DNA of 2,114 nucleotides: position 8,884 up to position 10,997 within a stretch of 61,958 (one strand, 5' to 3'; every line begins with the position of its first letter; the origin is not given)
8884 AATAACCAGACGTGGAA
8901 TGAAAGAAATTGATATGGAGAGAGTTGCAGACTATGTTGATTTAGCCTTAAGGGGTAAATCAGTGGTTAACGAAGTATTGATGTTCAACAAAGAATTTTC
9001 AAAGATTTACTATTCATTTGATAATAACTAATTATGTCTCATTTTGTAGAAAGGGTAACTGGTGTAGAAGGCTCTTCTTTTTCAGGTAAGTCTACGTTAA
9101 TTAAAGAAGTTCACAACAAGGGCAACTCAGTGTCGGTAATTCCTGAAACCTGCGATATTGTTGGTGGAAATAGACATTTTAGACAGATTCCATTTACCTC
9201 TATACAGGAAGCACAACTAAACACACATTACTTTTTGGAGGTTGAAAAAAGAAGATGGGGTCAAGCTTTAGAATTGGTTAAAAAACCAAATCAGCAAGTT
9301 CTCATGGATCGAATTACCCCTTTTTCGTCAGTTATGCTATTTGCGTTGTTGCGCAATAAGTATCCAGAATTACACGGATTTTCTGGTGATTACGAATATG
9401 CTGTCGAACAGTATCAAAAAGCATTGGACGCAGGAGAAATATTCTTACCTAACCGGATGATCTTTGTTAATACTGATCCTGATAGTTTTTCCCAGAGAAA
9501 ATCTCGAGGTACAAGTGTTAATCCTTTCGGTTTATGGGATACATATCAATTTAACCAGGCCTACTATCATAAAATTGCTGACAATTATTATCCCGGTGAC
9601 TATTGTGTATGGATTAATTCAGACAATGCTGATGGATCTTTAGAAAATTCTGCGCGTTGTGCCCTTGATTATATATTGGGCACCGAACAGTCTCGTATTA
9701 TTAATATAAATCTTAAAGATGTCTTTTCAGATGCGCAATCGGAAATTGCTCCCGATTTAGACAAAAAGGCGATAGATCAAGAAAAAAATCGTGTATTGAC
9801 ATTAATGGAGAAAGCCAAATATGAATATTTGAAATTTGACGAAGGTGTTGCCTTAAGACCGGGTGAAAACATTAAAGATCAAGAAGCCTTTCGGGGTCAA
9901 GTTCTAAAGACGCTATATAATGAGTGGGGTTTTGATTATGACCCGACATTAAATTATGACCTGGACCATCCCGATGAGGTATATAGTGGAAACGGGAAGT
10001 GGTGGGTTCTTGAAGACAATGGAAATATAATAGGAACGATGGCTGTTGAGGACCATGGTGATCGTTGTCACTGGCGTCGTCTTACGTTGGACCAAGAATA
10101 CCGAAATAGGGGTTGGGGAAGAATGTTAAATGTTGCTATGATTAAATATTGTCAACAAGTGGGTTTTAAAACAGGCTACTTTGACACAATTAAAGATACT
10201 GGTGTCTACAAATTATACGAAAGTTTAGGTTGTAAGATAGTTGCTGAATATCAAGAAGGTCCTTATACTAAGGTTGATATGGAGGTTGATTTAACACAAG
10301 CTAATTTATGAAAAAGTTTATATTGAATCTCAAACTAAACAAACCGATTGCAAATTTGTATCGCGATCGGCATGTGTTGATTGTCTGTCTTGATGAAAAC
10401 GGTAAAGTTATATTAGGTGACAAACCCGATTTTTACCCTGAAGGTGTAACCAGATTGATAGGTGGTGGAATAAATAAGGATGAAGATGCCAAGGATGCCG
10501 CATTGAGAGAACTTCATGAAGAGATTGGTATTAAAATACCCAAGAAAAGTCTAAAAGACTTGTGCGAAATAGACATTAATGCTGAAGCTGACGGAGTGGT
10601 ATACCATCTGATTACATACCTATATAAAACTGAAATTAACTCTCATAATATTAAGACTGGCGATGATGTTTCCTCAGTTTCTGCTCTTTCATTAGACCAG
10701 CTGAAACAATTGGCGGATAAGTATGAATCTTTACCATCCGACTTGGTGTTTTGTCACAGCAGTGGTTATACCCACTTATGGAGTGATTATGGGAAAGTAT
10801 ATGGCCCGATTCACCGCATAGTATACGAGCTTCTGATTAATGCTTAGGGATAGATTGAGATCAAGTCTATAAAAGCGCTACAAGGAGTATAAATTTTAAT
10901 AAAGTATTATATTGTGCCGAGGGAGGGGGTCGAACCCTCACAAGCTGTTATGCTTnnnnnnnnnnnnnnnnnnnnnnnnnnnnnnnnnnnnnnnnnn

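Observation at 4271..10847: Translationally coupled six-gene operon mixing nucleotide-handling and tailoring enzymes, with no pathway I can name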

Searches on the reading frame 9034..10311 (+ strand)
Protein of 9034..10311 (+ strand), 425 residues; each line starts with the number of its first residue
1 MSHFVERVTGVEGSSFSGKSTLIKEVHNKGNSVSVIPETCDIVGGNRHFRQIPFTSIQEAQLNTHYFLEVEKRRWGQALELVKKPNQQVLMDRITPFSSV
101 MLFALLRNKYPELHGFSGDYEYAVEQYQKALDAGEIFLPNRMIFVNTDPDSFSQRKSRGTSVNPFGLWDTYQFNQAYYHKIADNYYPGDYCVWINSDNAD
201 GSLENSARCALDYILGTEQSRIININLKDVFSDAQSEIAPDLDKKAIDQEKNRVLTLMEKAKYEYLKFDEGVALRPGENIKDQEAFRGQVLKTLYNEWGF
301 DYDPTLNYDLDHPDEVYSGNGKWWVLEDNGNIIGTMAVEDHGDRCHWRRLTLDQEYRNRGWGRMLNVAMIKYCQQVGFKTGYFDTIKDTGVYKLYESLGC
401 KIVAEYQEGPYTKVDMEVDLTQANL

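Call 4: search_protein_families(library=pfam, proteins=[window:9034-10311:+], max_evalue=0.1)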
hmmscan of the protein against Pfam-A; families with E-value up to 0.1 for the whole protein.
window:9034-10311:+ (425 aa): 6 families
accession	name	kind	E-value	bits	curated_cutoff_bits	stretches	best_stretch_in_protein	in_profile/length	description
PF00583.31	Acetyltransf_1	-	5.4e-10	40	20.7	1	296-399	9-115/116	Acetyltransferase (GNAT) family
PF13508.13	Acetyltransf_7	-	6.6e-09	36.5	27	1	320-399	2-81/84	Acetyltransferase (GNAT) domain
PF13673.13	Acetyltransf_10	-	7.4e-08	32.9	23.6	1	318-408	28-115/128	Acetyltransferase (GNAT) domain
PF13480.13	Acetyltransf_6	-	2.6e-05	24.8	22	1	317-380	68-131/143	Acetyltransferase (GNAT) domain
PF01712.25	dNK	-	0.0032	17.7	27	1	11-155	3-139/203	Deoxynucleoside kinase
PF08445.16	FR47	-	0.091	13.2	22.1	0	350-402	27-79/86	FR47-like protein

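Call 5: search_protein_families(library=ncbifam, proteins=[window:9034-10311:+], max_evalue=0.1)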
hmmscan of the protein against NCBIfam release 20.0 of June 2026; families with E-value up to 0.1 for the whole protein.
window:9034-10311:+ (425 aa): 6 families
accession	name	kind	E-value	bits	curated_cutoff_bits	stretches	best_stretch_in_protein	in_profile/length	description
TIGR01575.1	rimI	equivalog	0.00011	22.3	86.4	1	315-405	26-117/132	ribosomal protein S18-alanine N-acetyltransferase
NF040501.1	resist_ArsN2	equivalog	0.00073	19.2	125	1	323-382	26-86/133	arsenic resistance N-acetyltransferase ArsN2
NF005840.0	PRK07757.1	equivalog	0.0094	15.9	154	1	316-382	37-104/153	N-acetyltransferase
NF040504.1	resist_ArsN1b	equivalog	0.027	14.3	210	1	322-408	49-141/159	arsinothricin resistance N-acetyltransferase ArsN1 family B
NF049894.1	CG3035_N_ac_Glu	equivalog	0.049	12.8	280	1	350-401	238-290/300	N-acetylglutamate synthase, CG3035 family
NF002959.0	PRK03624.1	equivalog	0.06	13.1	124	0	323-399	51-128/147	GNAT family acetyltransferase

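Call 8: search_protein_families(library=padloc, proteins=[window:9034-10311:+], max_evalue=0.01)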
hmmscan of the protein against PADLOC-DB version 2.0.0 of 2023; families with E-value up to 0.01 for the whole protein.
window:9034-10311:+ (425 aa): 0 families

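Call 9: search_protein_families(library=phrogs, proteins=[window:9034-10311:+], max_evalue=0.01)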
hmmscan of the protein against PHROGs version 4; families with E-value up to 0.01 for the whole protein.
window:9034-10311:+ (425 aa): 2 families
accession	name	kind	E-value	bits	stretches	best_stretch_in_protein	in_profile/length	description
phrog_1249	-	other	2.6e-08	34.8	1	318-408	56-154/180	acetyltransferase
phrog_761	-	other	6.3e-06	27.1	1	11-225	24-222/362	thymidylate kinase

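Call 12: find_homologous_proteins(query=window:9034-10311:+, max_evalue=0.001)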
Query window:9034-10311:+ (425 aa): 1 proteins with E <= 0.001 among 1764 candidates.
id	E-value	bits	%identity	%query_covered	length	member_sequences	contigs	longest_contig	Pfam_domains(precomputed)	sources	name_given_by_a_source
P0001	1.6e-294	994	100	100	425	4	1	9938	PF13673.14,PF13508.14,PF00583.32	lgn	-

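Call 20: search_solved_structures(query=window:9034-10311:+, max_evalue=1)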
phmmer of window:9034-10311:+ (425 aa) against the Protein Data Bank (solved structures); distinct sequences matched with E-value up to 1: 14.
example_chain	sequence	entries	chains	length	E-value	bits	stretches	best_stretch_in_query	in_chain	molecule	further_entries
3d8p_A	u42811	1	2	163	0.0021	20.3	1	290-388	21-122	acetyltransferase of GNAT family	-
7obi_A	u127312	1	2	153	0.0086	18.3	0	112-133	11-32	CTPR-rv4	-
3efa_A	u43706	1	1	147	0.0095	18.1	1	334-411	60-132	Putative Acetyltransferase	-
9cr5_A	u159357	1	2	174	0.093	14.8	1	320-374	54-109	Acetyltransferase PA2271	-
6yug_A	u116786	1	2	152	0.097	14.8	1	328-401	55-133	Diamine acetyltransferase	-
9f5q_A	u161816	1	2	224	0.11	14.6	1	332-399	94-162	N-acetyltransferase domain-containing protein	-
9evq_B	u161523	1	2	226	0.11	14.6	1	332-399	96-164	N-acetyltransferase domain-containing protein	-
4h89_A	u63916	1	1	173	0.14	14.3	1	355-408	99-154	GCN5-related N-acetyltransferase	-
5wjd_A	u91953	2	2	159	0.17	13.9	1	344-396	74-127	CG8481, isoform B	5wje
3kd7_A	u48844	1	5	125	0.24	13.5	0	117-133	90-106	CTPR390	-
8xj9_A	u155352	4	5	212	0.53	12.3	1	353-407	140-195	GCN5-related N-acetyltransferase 8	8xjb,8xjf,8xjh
8rmz_A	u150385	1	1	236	0.65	12.1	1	353-407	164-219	GCN5-related N-acetyltransferase 8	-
7ovv_A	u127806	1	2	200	0.68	12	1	353-407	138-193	Probable acetyltransferase NATA1-like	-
3f8k_A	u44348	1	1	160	0.78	11.8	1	325-412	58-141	Protein acetyltransferase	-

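Call 35: search_protein_representatives(protein=window:9034-10311:+)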
Query: 425 residues. Proteins with E-value up to 0.001 (for the whole library): 328; up to 1e-10: 49; up to 1e-30: 7. The best 150 are listed.
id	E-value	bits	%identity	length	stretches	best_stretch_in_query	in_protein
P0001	5.0e-295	994.4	100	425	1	1-425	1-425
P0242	2.7e-66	240.7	59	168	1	258-424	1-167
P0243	2.6e-40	155.1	38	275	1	10-262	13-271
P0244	1.1e-36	143.2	39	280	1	5-218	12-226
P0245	6.6e-36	140.6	35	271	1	9-223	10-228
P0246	6.6e-35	137.3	35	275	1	8-214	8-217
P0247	1.2e-32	129.8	34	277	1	7-229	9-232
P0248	8.9e-30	120.4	40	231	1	8-200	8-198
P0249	2.2e-29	119.1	32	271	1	8-215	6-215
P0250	3.2e-29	118.5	41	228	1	9-198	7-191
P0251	8.6e-29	117.1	38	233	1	8-227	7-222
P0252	1.6e-28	116.2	35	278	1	5-186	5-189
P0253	2.6e-28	115.5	32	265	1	11-245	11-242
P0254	3.7e-26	108.5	29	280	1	10-232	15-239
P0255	3.6e-25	105.2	31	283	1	9-258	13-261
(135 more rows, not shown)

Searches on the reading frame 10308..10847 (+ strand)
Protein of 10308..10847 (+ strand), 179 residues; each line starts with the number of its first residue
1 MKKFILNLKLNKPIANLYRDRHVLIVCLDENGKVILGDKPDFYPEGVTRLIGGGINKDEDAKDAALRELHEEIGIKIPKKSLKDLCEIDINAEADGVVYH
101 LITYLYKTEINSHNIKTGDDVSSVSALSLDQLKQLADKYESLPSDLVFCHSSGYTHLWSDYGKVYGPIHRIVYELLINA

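Call 4: search_protein_families(library=pfam, proteins=[window:10308-10847:+], max_evalue=0.1)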
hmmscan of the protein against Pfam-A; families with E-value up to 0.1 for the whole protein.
window:10308-10847:+ (179 aa): 2 families
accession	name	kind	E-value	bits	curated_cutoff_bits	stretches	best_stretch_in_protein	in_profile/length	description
PF00293.34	NUDIX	-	2.9e-13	50.4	21.1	1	20-136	3-121/134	NUDIX domain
PF22327.2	Nudt16-like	-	0.021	15.2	27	1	51-117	38-102/161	U8 snoRNA-decapping enzyme-like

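Call 5: search_protein_families(library=ncbifam, proteins=[window:10308-10847:+], max_evalue=0.1)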
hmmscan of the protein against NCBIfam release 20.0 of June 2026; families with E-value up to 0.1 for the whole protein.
window:10308-10847:+ (179 aa): 25 families
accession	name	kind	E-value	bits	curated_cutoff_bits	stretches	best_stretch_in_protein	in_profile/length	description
NF001938.0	PRK00714.1-5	equivalog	1.6e-06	27.6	116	1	18-77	12-76/172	RNA pyrophosphohydrolase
NF011922.0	PRK15393.1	equivalog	2.2e-06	27.5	152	1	16-76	34-97/182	NUDIX hydrolase YfcD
NF006961.0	PRK09438.1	equivalog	6.7e-06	25.6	103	1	21-110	9-93/151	dihydroneopterin triphosphate diphosphatase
NF003791.0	PRK05379.2-3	equivalog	1.4e-05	24.4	409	1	31-134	212-320/340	bifunctional nicotinamide-nucleotide adenylyltransferase/Nudix hydroxylase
NF006530.0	PRK08999.1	equivalog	1.9e-05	23.8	245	1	25-79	11-66/315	Nudix family hydrolase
NF003786.0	PRK05379.1-2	equivalog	2.9e-05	23.4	397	1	31-86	228-283/354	bifunctional nicotinamide-nucleotide adenylyltransferase/Nudix hydroxylase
NF041653.1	Nud_hyd_Meth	equivalog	4.5e-05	23.3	300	1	25-134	32-140/170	Nudix hydrolase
TIGR00586.1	mutt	equivalog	0.00011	22.2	97.9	1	51-132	37-114/129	8-oxo-dGTP diphosphatase MutT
NF003787.0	PRK05379.1-4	equivalog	0.0002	20.5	449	1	33-83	220-270/346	bifunctional nicotinamide-nucleotide adenylyltransferase/Nudix hydroxylase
NF003788.0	PRK05379.1-5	equivalog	0.00031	20.1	354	1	31-84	223-276/351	bifunctional nicotinamide-nucleotide adenylyltransferase/Nudix hydroxylase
TIGR02705.1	nudix_YtkD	equivalog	0.00037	20.1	154.4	1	19-92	23-89/156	RNA deprotection pyrophosphohydrolase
NF007834.0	PRK10546.1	equivalog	0.00043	20.1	156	1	23-77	6-61/135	pyrimidine (deoxy)nucleoside triphosphate diphosphatase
NF001934.0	PRK00714.1-1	equivalog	0.00045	19.7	241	1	23-76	11-61/176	RNA pyrophosphohydrolase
NF008044.0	PRK10776.1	equivalog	0.00048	20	148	1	45-90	30-75/130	8-oxo-dGTP diphosphatase MutT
NF001937.0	PRK00714.1-4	equivalog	0.00049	19.8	139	1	23-76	11-61/161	RNA pyrophosphohydrolase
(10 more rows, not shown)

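Call 8: search_protein_families(library=padloc, proteins=[window:10308-10847:+], max_evalue=0.01)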
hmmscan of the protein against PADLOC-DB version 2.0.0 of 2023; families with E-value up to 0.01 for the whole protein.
window:10308-10847:+ (179 aa): 1 family
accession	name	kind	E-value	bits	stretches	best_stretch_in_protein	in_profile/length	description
PDLC04899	PDC-S07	-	1.3e-06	26.1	1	52-133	39-116/135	-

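Call 9: search_protein_families(library=phrogs, proteins=[window:10308-10847:+], max_evalue=0.01)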
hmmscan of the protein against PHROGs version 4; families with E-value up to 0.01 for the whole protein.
window:10308-10847:+ (179 aa): 5 families
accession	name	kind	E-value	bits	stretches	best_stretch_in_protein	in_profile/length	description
phrog_1198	-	other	4.5e-09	37.4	1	50-150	68-166/253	MutT/NUDIX hydrolase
phrog_19657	-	other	1.3e-08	35.9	1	10-119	12-137/176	nudix hydrolase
phrog_1185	-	other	1.6e-06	28.8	1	52-90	185-224/301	nudix hydrolase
phrog_10313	-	other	0.00017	22.4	1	29-111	20-101/159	nudix hydrolase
phrog_9999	-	other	0.0046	17.9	1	50-101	57-107/186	nudix hydrolase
